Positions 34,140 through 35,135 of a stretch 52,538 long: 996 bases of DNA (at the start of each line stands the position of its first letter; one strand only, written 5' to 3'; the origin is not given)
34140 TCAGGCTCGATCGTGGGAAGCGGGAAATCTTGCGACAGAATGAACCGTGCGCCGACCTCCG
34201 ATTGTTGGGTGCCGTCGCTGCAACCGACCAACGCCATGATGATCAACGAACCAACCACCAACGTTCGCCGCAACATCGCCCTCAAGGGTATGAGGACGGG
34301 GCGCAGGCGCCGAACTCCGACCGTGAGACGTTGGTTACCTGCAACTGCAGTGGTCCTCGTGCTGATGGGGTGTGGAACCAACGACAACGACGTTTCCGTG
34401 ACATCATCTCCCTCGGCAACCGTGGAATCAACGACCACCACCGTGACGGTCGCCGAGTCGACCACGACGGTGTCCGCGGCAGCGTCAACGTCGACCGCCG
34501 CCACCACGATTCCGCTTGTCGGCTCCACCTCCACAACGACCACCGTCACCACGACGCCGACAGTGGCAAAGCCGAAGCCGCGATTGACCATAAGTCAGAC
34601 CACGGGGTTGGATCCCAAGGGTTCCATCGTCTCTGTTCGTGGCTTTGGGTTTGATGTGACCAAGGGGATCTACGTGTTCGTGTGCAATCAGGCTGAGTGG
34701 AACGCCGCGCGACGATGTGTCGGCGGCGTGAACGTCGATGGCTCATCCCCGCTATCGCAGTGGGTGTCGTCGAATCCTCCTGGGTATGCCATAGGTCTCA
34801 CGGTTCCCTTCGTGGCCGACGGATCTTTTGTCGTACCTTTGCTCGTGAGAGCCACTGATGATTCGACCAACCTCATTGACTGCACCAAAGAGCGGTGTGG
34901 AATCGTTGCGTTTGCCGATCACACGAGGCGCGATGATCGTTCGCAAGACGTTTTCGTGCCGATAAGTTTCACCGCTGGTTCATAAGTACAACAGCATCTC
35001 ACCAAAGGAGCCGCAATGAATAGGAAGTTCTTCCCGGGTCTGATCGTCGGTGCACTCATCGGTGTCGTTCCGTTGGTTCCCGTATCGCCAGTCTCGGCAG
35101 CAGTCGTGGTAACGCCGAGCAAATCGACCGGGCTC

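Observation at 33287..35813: Haem ABC importer hmuTUV paired with two secreted neocarzinostatin-fold-like paralogues: candidate new haem-capture module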

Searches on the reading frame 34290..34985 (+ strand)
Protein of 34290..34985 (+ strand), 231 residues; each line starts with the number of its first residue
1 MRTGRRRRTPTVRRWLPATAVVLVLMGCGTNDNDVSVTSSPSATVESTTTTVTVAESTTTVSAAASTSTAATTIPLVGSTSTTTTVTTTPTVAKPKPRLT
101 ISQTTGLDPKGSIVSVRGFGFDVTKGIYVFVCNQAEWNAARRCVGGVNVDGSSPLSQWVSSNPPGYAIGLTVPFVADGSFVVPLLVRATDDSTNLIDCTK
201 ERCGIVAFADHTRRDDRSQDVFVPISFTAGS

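Call 3: search_protein_families(library=pfam, proteins=[window:34290-34985:+], max_evalue=1)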
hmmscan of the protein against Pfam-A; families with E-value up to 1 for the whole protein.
window:34290-34985:+ (231 aa): 2 families
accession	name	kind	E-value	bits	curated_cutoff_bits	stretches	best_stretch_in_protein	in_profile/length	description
PF08842.16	Mfa2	-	0.14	12.2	21.2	1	34-106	146-224/277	Fimbrillin-A associated anchor proteins Mfa1 and Mfa2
PF25728.1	US29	-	0.58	9.5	27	1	23-103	12-91/324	Cytomegalovirus US29 protein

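Call 4: search_protein_families(library=ncbifam, proteins=[window:34290-34985:+], max_evalue=1)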
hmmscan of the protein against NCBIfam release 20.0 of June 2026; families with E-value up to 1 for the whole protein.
window:34290-34985:+ (231 aa): 2 families
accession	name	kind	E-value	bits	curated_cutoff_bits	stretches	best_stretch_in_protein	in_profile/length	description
NF040528.1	SP_0198_lipo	equivalog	0.12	12.4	100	1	19-78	10-64/144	SP_0198 family lipoprotein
NF041057.1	Rcas_1661_fam_Se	equivalog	0.49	9.9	190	1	19-92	3-69/247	Rcas_1661 family thioredoxin-like (seleno)lipoprotein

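Call 6: find_homologous_proteins(query=window:34290-34985:+, max_evalue=0.001)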
Query window:34290-34985:+ (231 aa): 154 proteins with E <= 0.001 among 4104 candidates; the best 120 are listed.
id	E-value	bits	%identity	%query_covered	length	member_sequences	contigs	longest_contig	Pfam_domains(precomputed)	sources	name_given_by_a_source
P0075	1.9e-87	310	60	97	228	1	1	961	PF00960.26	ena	-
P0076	2.4e-87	310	60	97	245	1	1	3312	PF00960.26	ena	-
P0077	3.6e-87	309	60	100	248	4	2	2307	PF00960.26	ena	-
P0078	6.4e-87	309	60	100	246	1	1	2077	PF00960.26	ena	-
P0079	6.7e-87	309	60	97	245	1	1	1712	PF00960.26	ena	-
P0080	9.3e-87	308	60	100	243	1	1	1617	PF00960.26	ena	-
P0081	4.8e-86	306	61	100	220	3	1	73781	PF00960.26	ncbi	-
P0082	8.0e-86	305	61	97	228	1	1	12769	PF00960.26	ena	-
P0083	9.3e-86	305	63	100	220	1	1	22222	PF00960.26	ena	-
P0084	1.5e-85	304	63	97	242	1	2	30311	PF00960.26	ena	-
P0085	2.5e-84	300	61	100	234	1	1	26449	PF00960.26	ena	-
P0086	2.7e-84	300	63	97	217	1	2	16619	PF00960.26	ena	-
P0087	2.9e-84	300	61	100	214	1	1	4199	PF00960.26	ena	-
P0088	8.0e-84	299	86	67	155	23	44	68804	PF00960.26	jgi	jgi:hypothetical protein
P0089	4.7e-83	296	85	67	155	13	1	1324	PF00960.26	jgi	jgi:hypothetical protein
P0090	1.3e-82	295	62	97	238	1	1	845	PF00960.26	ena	-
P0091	1.5e-82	294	60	100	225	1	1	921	PF00960.26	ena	-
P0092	1.5e-82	294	60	98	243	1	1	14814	PF00960.26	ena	-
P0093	3.8e-82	293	91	61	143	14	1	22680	PF00960.26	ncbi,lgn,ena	-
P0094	2.4e-80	287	88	60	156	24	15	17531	PF00960.26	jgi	jgi:hypothetical protein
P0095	6.1e-77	276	82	59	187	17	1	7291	PF00960.26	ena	-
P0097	3.9e-76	273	74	59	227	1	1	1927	PF00960.26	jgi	-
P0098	4.3e-76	273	72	64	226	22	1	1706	PF00960.26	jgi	-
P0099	8.3e-76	272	62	92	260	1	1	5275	PF00960.26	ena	-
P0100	2.0e-75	271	81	61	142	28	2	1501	PF00960.26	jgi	jgi:hypothetical protein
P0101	3.6e-75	270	81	61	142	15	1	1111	PF00960.26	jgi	jgi:hypothetical protein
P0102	7.8e-75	269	75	66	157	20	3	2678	PF00960.26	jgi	jgi:hypothetical protein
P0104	1.7e-74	268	91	57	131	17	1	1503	PF00960.26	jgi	jgi:hypothetical protein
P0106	6.2e-74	266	91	56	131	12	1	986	PF00960.26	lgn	-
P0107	4.9e-73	263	73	59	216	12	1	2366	PF00960.26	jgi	-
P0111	6.8e-71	256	74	58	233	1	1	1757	PF00960.26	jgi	-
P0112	1.2e-70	255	74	59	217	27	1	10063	PF00960.26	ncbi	ncbi:MAG: hypothetical protein ACO33H_06425 [Ilumatobacteraceae bacterium]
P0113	9.4e-69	249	53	98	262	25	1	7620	PF00960.26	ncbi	-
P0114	1.1e-68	249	74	58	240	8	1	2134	PF00960.26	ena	-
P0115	1.2e-67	246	72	65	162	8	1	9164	PF00960.26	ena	-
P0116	2.1e-67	245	82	56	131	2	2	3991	PF00960.26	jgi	jgi:hypothetical protein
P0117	1.4e-66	242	81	56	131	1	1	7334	PF00960.26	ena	-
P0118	7.1e-64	233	48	97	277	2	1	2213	PF00960.26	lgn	-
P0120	7.7e-63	230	51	97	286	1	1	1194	PF00960.26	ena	-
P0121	4.7e-62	227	51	98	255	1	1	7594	PF00960.26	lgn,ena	-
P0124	2.0e-61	225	73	58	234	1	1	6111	PF00960.26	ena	-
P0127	2.0e-60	222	67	66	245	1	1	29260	PF00960.26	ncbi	ncbi:MAG: hypothetical protein ACKOXX_07370 [Actinomycetota bacterium]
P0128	2.0e-60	222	72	58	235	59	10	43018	PF00960.26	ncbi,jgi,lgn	jgi:hypothetical protein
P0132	8.3e-60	220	51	97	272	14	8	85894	PF00960.26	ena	-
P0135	4.7e-58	214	63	77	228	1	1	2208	PF00960.26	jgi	jgi:hypothetical protein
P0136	1.0e-57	213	57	84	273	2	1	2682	PF00960.26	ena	-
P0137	1.8e-57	212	72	58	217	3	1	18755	PF00960.26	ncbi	ncbi:MAG: hypothetical protein ACO3CX_01585 [Ilumatobacteraceae bacterium]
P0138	1.1e-56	210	66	64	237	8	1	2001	PF00960.26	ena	-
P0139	1.5e-55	206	69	57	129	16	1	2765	PF00960.26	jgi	-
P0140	8.4e-55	204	69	57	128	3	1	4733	PF00960.26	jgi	-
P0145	8.7e-46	174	56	61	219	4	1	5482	PF00960.26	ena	-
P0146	1.0e-45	174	52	81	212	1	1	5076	PF00960.26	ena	-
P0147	2.6e-45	173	56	61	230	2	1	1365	PF00960.26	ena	-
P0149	4.4e-45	172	56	61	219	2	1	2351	PF00960.26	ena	-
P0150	1.9e-44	170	61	57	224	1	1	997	PF00960.26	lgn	-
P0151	1.9e-44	170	50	79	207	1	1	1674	PF00960.26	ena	-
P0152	5.3e-44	168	56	58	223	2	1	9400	PF00960.26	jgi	-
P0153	6.0e-44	168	55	66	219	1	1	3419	PF00960.26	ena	-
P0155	1.6e-43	167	48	84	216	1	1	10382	PF00960.26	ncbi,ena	-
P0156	2.4e-43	166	48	84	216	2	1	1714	PF00960.26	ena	-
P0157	2.7e-43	166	48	84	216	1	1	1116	PF00960.26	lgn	-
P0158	4.3e-43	165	52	79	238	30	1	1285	PF00960.26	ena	-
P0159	8.0e-43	165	48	84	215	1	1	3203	PF00960.26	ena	-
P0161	1.8e-42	163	48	84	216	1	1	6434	PF00960.26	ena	-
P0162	1.9e-42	163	48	84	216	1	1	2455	PF00960.26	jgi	-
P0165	2.3e-42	163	48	84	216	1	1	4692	PF00960.26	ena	-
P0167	5.1e-42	162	48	84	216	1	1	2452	PF00960.26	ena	-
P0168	5.2e-42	162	48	84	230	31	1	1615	PF00960.26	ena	-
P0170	1.1e-41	161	51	75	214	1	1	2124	PF00960.26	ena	-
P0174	2.3e-41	160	54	67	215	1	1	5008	PF00960.26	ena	-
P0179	2.9e-41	159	51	74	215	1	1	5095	PF00960.26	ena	-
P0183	4.5e-41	159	61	57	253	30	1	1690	PF00960.26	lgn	-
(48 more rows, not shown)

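Call 28: predict_structure(alignment_id=A2)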
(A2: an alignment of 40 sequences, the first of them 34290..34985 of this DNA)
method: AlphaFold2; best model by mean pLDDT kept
length: 231 residues; sequences in the alignment: 40
mean_pLDDT: 71.6   pTM: 0.57
mean pLDDT of the five models: 71.6, 71.2, 69.2, 66.4, 64.3
residues with pLDDT >= 90: 89; 70-90: 47; 50-70: 19; < 50: 76
segments of 3 or more residues with pLDDT < 50: 17-30, 32-86
pLDDT, mean of each block of 10 residues (from residue 1): 50 49 44 42 40 38 38 39 47 82 97 97 93 86 84 89 89 94 95 88 92 84 91 50
secondary structure, 60 per line:
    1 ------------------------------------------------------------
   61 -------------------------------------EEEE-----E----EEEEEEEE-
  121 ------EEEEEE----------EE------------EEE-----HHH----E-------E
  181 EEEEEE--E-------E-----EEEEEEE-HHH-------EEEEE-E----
elements in order: E98-101 E112-119 E127-132 E157-159 E180-186 E203-209 E221-225

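Call 30: search_solved_structures(query=A2, max_evalue=10, show_alignments=3)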
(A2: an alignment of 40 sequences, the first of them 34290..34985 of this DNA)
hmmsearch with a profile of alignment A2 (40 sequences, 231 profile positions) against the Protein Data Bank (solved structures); distinct sequences matched with E-value up to 10: 2.
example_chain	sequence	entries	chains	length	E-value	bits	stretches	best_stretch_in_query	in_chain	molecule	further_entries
7qhm_M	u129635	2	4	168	2.3e-12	50.6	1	70-228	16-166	Thiamine biosynthesis protein X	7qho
8gl8_G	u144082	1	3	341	2.6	11.2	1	38-101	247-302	Periplasmic chaperone for outer membrane proteins Skp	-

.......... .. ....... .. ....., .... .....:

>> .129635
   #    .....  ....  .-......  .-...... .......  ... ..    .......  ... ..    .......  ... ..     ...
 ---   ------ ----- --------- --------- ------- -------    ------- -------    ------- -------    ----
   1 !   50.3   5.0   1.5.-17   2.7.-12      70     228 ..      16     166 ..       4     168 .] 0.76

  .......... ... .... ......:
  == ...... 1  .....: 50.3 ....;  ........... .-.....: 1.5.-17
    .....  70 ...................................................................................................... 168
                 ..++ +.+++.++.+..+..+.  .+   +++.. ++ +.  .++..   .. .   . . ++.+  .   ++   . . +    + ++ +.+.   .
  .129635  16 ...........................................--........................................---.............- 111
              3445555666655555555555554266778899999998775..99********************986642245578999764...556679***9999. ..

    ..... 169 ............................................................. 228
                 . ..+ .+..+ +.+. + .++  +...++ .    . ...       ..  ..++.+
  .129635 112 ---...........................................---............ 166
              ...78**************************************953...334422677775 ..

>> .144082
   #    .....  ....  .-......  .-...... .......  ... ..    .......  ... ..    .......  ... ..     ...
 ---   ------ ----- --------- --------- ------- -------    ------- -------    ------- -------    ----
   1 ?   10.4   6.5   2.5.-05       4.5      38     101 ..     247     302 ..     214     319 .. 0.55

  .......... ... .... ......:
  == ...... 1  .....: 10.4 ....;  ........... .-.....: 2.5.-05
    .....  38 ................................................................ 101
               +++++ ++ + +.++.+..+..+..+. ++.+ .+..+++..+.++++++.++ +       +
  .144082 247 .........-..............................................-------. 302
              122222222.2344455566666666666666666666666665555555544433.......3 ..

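Call 32: fold_search(model_id=the predicted structure, library=pdb)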
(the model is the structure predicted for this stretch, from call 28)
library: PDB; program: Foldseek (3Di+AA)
matches with E <= 10: 1977; with E <= 0.001: 3
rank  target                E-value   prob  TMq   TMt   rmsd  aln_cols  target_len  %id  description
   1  2mcm                  2.2e-06  1.00  0.39  0.77   3.7       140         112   18  MACROMOMYCIN (released 1993-01-15)
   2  1nco_A                7.1e-06  1.00  0.39  0.75   4.1       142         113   20  STRUCTURE OF THE ANTITUMOR PROTEIN-CHROMOPHORE COMPLEX NEOCARZINOSTATIN (released 1993-10-31)
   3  2cbq_B                4.3e-05  1.00  0.38  0.73   4.3       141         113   20  Crystal structure of the neocarzinostatin 1Tes15 mutant bound to testosterone hemisuccinate. (released 2006-03-22)
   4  8d4r_D                1.5e-03  0.98  0.27  0.31   8.0       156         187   12  Crystal Structure of Mosaic HIV-1 Envelope (MosM3.2) in Complex with antibodies PGT124 and 35O22 at 3.8 Angstrom (released 2023-12-13)
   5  6djp_C                1.5e-03  0.98  0.26  0.41   8.2       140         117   12  Integrin alpha-v beta-8 in complex with the Fabs 8B8 and 68 (released 2018-07-25)
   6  9oom_H                1.6e-03  0.91  0.23  0.33  10.2       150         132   14  Cryo-EM structure of vaccine-elicited antibody T6_P_H03 in complex with HIV Env trimer Q23-APEX-GT1 (released 2025-11-12)
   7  5yot_A                2.5e-03  0.99  0.28  0.11   6.8       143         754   12  Isoprimeverose-producing enzyme from Aspergillus oryzae in complex with isoprimeverose (released 2018-11-07)
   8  7uvf_A                2.5e-03  0.98  0.27  0.44   6.8       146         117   16  Crystal structure of ZED8 Fab complex with CD8 alpha (released 2022-10-12)
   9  7rxc_N                3.3e-03  0.99  0.27  0.43   8.0       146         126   10  CryoEM structure of KDELR with Legobody (released 2021-10-06)
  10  9oog_H                3.5e-03  0.87  0.23  0.34  10.0       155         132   10  Cryo-EM structure of vaccine-elicited antibody T3_NB_G05 in complex with HIV Env trimer Q23-APEX-GT1.N187S (released 2025-11-12)
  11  7tm0_L                4.2e-03  0.98  0.26  0.42   8.3       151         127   13  SARS-CoV-2 S B.1.1.529 Omicron variant + S309 + S2L20 Global Refinement (released 2022-02-02)
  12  6ws6_C                4.2e-03  0.94  0.26  0.28   7.3       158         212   14  Structural and functional analysis of a potent sarbecovirus neutralizing antibody (released 2020-05-27)
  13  4gw4_H                4.4e-03  0.99  0.31  0.33   7.6       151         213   10  Crystal structure of 3BNC60 Fab with P61A mutation (released 2013-04-17)
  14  7soc_H                4.7e-03  0.98  0.29  0.44   7.3       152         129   14  SARS-CoV-2 S RBD B.1.617.1 kappa variant S309 Local Refinement (released 2021-11-17)
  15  7tly_A                4.7e-03  0.92  0.23  0.36  12.1       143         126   15  SARS-CoV-2 S B.1.1.529 Omicron variant (RBD + S309 Local Refinement) (released 2022-02-02)
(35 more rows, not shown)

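Call 83: search_protein_representatives(alignment_id=A4)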
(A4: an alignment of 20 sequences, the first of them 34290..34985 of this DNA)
Query: 20 sequences, 203 profile positions. Proteins with E-value up to 0.001 (for the whole library): 1293; up to 1e-10: 680; up to 1e-30: 298. The best 150 are listed.
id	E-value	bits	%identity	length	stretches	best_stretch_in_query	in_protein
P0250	2.7e-122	422.1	-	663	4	10-168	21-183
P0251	9.2e-97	338.7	-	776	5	8-167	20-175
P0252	8.7e-89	312.7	-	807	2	26-175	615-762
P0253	2.6e-88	311.1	-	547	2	17-167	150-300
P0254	3.3e-84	297.7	-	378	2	24-170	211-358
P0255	2.2e-83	295.0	-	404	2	21-170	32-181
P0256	2.8e-83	294.7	-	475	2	20-169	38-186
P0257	4.9e-83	293.9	-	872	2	28-168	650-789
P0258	4.1e-82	290.9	-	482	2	12-172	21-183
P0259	9.2e-82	289.7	-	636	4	10-167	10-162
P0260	1.6e-81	289.0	-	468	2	17-167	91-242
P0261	3.6e-81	287.8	-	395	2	8-169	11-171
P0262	4.4e-81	287.5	-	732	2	10-173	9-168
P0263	1.4e-80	285.9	-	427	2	15-167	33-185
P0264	2.1e-80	285.3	-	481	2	21-170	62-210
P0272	8.6e-74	263.7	-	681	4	26-175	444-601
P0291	5.3e-61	221.9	-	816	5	16-176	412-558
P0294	2.2e-58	213.4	-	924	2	11-169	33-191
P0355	6.6e-49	182.5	-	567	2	34-181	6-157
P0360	2.4e-48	180.6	-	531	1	12-196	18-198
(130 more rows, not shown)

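Call 86: search_protein_families(library=pfam, proteins=[P0250, P0251, P0252, P0253, P0257, P0259, P0262, P0272, P0291, P0294], max_evalue=0.001)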
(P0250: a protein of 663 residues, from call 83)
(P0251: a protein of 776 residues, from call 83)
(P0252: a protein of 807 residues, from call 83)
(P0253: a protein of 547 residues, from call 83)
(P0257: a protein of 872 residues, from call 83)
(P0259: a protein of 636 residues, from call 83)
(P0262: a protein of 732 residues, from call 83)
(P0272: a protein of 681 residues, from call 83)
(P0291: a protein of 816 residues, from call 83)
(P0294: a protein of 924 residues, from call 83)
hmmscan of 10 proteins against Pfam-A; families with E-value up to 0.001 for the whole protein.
P0250 (663 aa): 1 family
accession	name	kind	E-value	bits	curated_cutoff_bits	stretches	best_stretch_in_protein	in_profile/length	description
PF00960.24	Neocarzinostat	-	1.7e-14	54.2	25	1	311-403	1-98/110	Neocarzinostatin family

P0251 (776 aa): 1 family
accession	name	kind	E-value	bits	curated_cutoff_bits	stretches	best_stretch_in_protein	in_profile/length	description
PF00960.24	Neocarzinostat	-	6.8e-17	61.9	25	2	467-566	1-91/110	Neocarzinostatin family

P0252 (807 aa): 2 families
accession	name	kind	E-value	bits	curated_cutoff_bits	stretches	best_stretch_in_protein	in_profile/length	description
PF07679.22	I-set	-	1.2e-06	28.9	23.7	1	499-585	1-89/90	Immunoglobulin I-set domain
PF13927.12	Ig_3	-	7.5e-06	26.8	30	1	499-566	2-72/78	Immunoglobulin domain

P0253 (547 aa): 1 family
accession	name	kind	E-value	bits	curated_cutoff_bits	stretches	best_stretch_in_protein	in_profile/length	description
PF10615.14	DUF2470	-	5.4e-16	59.4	22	1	26-98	4-77/77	Domain of unknown function (DUF2470)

P0257 (872 aa): 2 families
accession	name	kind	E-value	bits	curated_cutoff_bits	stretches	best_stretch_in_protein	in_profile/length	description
PF07679.22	I-set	-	1.7e-06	28.4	23.7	1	535-622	1-90/90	Immunoglobulin I-set domain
PF13927.12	Ig_3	-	1.3e-05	26.1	30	1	535-603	2-73/78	Immunoglobulin domain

P0259 (636 aa): 2 families
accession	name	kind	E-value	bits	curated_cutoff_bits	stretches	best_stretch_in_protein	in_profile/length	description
PF00960.24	Neocarzinostat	-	2.5e-19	69.7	25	2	318-416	1-92/110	Neocarzinostatin family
PF01833.30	TIG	-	1.4e-07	31.8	20.9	0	36-72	6-41/84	IPT/TIG domain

P0262 (732 aa): 2 families
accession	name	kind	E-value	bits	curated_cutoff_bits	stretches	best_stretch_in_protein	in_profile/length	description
PF01497.23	Peripla_BP_2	-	1.9e-32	113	27.5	1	470-704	1-234/235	Periplasmic binding protein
PF00960.24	Neocarzinostat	-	7e-06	26.4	25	1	33-92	1-61/110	Neocarzinostatin family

P0272 (681 aa): 2 families
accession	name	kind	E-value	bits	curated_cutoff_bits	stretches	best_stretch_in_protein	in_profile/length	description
PF16640.11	Big_3_5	-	2.1e-14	54.3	35.5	1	326-422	3-88/88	Bacterial Ig-like domain (group 3)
PF01833.30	TIG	-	0.00017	22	20.9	0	209-263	15-68/84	IPT/TIG domain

P0291 (816 aa): 1 family
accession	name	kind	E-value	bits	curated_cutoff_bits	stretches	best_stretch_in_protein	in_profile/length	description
PF00960.24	Neocarzinostat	-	1.2e-09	38.5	25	1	98-183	6-101/110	Neocarzinostatin family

P0294 (924 aa): 4 families
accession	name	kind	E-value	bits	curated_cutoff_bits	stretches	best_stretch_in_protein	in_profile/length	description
PF13731.11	WxL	-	8.3e-08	32.9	25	1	739-924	3-211/214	WxL domain surface cell wall-binding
PF00960.24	Neocarzinostat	-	6e-07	29.9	25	1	629-730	1-92/110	Neocarzinostatin family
PF07679.22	I-set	-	4.7e-06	27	23.7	1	535-621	2-90/90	Immunoglobulin I-set domain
PF13927.12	Ig_3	-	0.00091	20.1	30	0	534-607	2-78/78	Immunoglobulin domain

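Call 89: search_protein_families(library=pfam, alignment_id=A6, max_evalue=0.0001)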
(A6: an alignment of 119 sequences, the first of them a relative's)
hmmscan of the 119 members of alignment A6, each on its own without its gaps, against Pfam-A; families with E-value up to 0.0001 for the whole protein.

A. member 1, P0250 (663 aa): 1 family
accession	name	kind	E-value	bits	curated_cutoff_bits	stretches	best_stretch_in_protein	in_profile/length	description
PF00960.24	Neocarzinostat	-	1.7e-14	54.2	25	1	311-403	1-98/110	Neocarzinostatin family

B. families by the number of members that match (of 119 scanned): 10 families
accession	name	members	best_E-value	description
PF00960.24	Neocarzinostat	44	8.4e-28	Neocarzinostatin family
PF01833.30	TIG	5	1.4e-07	IPT/TIG domain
PF07679.22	I-set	3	1.2e-06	Immunoglobulin I-set domain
PF01497.23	Peripla_BP_2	2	1.7e-38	Periplasmic binding protein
PF13927.12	Ig_3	2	7.5e-06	Immunoglobulin domain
PF04122.17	CW_binding_2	1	4.6e-53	Cell wall binding domain 2 (CWB2)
PF04213.18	HtaA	1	9.4e-41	Htaa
PF10615.14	DUF2470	1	5.4e-16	Domain of unknown function (DUF2470)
PF16640.11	Big_3_5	1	2.1e-14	Bacterial Ig-like domain (group 3)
PF13731.11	WxL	1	8.3e-08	WxL domain surface cell wall-binding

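Call 96: find_encoding_contigs(protein=P0355, flank=8000, max_places=1)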
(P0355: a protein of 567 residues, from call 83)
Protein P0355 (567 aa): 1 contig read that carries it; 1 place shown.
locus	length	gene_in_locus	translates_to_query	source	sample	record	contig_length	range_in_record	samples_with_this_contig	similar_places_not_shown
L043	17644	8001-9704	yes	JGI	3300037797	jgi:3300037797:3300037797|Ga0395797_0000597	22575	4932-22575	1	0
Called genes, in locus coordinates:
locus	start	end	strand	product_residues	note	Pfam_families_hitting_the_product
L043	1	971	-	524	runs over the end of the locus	-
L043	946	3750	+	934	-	PF13401:AAA_22 (weak), PF25872:HTH_77, PF13424:TPR_12 (faint), PF00196:GerE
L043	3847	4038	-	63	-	PF13517:FG-GAP_3 (weak)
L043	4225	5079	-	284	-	PF00149:Metallophos, PF12850:Metallophos_2 (faint)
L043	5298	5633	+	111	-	PF04993:TfoX_N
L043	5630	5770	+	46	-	-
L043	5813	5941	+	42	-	PF13602:ADH_zinc_N_2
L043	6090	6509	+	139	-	-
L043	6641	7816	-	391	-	PF01497:Peripla_BP_2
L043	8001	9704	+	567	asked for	PF04213:HtaA, PF00960:Neocarzinostat (weak)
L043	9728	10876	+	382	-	-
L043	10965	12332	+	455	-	-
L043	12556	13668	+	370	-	PF06224:AlkZ-like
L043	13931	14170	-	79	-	-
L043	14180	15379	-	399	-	PF00480:ROK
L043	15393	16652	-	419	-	PF02653:BPD_transp_2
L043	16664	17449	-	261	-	PF00005:ABC_tran, PF02463:SMC_N (faint), PF13304:AAA_21 (faint)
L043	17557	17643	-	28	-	?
